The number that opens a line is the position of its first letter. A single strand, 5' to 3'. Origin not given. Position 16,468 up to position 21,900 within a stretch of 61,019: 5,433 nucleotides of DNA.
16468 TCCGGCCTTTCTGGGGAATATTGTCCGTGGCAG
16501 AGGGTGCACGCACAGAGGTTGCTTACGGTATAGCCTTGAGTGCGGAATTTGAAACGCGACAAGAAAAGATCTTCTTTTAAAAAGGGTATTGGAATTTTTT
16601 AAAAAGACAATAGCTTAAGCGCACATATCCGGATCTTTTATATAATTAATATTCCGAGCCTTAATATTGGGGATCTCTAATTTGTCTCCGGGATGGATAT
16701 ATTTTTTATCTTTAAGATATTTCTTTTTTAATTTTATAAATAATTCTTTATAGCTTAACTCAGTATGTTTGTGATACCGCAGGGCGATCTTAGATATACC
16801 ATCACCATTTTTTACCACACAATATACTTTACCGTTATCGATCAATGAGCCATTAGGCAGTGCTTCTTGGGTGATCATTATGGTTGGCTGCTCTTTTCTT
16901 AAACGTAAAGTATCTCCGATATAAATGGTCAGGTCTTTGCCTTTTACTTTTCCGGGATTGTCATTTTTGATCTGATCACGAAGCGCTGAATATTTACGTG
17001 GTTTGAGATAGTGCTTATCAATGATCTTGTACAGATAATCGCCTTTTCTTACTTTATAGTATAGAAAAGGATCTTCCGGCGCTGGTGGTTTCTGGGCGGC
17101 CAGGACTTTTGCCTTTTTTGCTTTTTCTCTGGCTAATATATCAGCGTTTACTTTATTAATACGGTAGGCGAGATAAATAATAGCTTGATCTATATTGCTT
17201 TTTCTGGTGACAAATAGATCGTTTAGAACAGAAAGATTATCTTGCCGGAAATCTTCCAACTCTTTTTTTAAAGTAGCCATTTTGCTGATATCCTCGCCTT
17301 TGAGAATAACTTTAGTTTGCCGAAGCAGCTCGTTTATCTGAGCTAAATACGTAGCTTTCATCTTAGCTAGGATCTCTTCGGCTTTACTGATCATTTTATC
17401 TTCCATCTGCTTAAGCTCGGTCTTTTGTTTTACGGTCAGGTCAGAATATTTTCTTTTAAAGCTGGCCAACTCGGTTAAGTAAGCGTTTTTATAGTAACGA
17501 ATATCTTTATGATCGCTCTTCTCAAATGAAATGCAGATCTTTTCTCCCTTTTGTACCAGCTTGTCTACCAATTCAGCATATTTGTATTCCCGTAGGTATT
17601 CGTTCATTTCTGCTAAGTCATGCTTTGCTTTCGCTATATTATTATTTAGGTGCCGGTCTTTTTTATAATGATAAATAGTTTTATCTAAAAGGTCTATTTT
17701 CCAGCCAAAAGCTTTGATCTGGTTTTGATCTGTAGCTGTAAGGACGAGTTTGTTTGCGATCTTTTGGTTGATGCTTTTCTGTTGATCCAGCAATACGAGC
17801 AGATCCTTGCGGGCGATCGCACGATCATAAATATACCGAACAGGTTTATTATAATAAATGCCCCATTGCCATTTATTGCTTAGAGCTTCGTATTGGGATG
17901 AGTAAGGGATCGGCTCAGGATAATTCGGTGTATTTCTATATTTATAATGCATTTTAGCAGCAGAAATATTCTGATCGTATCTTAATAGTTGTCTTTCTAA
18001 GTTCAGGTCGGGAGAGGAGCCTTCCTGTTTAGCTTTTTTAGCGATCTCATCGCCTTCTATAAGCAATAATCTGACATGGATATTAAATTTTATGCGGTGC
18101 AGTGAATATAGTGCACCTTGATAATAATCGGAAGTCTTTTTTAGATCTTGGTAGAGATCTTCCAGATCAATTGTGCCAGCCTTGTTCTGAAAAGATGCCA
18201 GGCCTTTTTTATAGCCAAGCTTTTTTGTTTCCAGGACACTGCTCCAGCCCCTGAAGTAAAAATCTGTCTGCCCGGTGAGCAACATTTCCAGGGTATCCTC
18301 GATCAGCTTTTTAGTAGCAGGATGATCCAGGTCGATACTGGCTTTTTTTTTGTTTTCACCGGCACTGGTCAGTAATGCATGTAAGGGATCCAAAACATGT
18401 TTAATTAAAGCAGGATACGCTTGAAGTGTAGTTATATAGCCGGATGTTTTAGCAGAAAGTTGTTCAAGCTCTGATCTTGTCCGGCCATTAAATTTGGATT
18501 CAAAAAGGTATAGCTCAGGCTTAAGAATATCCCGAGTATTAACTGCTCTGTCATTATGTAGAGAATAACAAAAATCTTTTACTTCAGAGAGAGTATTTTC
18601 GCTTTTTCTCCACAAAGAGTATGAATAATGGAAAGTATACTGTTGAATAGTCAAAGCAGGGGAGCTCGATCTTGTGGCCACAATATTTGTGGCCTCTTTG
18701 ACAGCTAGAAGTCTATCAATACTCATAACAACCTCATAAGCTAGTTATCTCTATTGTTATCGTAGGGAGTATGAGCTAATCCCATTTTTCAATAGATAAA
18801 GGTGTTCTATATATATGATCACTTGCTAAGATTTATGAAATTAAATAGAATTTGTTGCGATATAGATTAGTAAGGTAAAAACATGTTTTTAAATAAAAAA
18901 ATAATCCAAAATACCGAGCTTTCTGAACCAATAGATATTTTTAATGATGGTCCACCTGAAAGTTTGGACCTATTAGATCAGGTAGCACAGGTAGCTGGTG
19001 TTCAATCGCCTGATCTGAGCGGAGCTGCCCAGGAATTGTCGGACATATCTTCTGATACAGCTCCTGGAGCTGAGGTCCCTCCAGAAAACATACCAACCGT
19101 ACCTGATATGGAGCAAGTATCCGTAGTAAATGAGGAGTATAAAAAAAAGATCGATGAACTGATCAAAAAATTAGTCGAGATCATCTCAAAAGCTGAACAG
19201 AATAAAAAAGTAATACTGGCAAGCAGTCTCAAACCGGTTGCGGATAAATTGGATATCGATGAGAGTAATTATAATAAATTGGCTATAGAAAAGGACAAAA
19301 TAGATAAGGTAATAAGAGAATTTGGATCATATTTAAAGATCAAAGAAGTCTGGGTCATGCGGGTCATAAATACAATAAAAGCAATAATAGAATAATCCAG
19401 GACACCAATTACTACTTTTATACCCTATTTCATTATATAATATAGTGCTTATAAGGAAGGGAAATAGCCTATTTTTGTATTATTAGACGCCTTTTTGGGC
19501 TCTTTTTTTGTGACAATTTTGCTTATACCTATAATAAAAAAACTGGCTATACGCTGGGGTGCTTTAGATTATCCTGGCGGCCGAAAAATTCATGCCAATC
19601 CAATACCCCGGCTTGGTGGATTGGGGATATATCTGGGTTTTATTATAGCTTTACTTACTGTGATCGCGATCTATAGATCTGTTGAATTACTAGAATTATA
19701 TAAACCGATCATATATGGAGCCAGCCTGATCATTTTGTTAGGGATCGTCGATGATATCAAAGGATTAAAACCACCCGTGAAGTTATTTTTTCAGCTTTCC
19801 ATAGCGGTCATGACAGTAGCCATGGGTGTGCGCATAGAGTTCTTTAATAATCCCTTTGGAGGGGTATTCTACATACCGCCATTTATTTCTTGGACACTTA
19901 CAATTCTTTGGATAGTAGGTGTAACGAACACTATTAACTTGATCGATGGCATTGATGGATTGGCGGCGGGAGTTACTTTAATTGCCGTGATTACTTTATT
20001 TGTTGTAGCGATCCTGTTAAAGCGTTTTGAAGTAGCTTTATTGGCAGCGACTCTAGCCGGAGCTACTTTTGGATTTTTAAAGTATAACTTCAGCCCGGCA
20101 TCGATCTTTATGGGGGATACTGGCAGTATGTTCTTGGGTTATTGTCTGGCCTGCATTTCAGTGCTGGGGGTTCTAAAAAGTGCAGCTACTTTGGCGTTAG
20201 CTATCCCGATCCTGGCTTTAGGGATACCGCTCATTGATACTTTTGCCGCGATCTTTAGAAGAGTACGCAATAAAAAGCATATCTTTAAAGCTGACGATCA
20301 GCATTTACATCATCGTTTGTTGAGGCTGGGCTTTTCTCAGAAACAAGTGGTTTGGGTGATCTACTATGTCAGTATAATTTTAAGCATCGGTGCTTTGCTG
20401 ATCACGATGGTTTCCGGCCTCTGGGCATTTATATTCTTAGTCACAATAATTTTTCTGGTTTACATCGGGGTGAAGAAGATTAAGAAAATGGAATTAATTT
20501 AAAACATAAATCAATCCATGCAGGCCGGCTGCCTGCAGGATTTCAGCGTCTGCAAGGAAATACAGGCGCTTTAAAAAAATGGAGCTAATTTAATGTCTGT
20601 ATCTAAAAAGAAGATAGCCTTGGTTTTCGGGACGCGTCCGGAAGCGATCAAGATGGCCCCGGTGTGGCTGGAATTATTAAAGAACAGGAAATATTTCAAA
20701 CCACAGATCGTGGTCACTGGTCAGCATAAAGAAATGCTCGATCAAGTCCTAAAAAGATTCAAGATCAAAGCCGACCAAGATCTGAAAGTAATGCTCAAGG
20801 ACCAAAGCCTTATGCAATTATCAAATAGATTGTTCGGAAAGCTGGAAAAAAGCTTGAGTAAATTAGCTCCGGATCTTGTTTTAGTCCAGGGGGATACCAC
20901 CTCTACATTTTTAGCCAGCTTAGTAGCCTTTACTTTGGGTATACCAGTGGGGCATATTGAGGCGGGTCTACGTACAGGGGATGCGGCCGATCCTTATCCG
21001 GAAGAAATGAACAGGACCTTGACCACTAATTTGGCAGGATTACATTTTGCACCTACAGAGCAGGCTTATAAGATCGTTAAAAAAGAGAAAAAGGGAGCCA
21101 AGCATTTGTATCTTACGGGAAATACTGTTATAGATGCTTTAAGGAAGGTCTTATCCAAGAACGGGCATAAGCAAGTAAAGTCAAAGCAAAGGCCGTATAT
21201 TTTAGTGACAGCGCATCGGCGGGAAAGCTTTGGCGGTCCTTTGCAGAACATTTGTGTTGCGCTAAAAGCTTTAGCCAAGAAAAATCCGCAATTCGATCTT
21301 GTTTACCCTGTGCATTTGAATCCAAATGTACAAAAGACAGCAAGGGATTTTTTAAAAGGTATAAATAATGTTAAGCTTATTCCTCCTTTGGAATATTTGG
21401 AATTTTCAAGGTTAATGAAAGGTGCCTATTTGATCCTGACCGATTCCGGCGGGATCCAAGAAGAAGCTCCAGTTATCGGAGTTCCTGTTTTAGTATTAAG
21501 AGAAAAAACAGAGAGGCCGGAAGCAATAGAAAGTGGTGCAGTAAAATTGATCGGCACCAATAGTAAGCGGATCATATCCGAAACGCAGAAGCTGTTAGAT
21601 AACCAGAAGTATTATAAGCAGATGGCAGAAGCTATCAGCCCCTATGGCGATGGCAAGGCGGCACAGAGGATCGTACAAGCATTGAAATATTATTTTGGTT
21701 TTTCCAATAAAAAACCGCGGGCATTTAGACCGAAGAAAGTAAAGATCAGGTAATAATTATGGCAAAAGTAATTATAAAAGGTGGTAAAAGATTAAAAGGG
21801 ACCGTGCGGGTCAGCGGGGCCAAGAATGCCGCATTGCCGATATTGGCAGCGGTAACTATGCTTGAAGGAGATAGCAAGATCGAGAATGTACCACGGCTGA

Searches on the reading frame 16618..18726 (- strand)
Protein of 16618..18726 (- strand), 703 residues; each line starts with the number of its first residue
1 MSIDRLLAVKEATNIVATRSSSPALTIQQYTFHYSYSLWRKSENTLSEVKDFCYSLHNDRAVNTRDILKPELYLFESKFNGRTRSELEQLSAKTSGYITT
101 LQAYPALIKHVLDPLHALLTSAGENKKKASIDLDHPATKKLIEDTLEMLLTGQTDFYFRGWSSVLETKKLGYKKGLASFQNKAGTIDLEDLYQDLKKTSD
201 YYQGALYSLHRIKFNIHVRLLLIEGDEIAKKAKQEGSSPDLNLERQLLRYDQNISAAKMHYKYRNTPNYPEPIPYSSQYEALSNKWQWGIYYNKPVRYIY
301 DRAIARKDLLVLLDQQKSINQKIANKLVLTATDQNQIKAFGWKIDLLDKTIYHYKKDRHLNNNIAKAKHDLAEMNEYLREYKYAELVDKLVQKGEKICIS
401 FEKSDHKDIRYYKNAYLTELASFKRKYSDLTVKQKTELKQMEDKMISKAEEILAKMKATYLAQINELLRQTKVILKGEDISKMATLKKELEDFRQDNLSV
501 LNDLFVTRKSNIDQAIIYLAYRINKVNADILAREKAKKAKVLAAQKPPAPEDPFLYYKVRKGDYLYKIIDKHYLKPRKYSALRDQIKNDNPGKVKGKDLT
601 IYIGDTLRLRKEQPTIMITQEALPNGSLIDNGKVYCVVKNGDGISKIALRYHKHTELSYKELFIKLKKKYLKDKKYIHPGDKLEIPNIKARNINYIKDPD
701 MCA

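Call 94: search_protein_families(library=pfam, proteins=[window:16618-18726:-], max_evalue=0.001)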
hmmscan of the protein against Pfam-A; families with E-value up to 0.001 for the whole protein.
window:16618-18726:- (703 aa): 1 family
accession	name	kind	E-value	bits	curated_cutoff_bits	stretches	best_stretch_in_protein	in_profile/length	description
PF01476.26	LysM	-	4.1e-07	30.3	20.9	0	557-609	1-42/43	LysM domain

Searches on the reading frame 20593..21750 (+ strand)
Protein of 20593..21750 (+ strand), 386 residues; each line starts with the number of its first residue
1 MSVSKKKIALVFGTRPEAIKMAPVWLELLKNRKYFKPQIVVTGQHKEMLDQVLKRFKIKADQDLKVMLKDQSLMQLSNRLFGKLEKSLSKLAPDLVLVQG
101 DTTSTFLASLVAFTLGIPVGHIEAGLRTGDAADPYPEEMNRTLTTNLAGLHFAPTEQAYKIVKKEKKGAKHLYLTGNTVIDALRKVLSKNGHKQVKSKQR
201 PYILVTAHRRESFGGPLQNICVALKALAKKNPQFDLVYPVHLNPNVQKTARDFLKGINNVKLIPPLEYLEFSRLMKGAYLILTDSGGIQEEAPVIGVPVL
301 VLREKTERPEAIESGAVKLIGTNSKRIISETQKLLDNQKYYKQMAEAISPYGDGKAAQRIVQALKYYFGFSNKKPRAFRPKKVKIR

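Call 94: search_protein_families(library=pfam, proteins=[window:20593-21750:+], max_evalue=0.001)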
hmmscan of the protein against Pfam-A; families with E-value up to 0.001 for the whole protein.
window:20593-21750:+ (386 aa): 1 family
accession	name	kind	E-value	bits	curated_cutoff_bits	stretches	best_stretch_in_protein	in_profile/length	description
PF02350.25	Epimerase_2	-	6.2e-114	380.9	30.6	1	29-365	3-347/347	UDP-N-acetylglucosamine 2-epimerase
